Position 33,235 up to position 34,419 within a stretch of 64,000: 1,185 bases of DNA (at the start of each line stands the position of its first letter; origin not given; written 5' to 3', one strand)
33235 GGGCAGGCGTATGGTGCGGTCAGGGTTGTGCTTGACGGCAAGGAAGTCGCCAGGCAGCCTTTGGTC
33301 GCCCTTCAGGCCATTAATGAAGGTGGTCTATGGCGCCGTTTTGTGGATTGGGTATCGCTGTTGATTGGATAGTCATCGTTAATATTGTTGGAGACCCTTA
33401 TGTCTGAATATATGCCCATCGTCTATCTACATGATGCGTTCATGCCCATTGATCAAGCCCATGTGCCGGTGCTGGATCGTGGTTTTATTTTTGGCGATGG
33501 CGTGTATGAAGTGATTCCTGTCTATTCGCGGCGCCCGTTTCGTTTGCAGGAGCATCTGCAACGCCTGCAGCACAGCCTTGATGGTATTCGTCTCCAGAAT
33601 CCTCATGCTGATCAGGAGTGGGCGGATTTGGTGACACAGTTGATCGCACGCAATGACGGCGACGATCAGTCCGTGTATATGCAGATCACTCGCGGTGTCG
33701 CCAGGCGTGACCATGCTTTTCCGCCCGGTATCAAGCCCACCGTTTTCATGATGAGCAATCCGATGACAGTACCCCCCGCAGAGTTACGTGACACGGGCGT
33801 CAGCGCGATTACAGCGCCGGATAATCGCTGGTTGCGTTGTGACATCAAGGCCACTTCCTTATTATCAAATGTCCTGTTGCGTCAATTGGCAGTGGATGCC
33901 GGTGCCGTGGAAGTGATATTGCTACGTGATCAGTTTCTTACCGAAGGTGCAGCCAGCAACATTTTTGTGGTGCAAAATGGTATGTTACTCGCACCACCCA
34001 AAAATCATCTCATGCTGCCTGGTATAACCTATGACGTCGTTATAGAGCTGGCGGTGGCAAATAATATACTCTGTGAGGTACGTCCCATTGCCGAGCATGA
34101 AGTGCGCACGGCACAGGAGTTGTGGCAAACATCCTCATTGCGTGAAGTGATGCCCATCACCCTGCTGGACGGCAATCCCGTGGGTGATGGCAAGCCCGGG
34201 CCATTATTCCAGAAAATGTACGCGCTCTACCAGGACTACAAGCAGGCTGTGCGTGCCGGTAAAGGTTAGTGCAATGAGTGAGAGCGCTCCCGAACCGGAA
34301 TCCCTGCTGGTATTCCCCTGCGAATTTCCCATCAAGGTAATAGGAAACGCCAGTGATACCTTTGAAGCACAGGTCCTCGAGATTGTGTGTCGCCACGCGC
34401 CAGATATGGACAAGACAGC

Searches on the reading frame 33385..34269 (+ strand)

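Call 86: search_protein_families(library=pfam, proteins=[window:33385-34269:+], max_evalue=0.001)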
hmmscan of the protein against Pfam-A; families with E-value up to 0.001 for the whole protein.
window:33385-34269:+ (294 aa): 1 family
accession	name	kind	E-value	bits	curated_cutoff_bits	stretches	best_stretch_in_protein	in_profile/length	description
PF01063.24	Aminotran_4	-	3.8e-47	161.4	28.5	1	39-259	1-221/223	Amino-transferase class IV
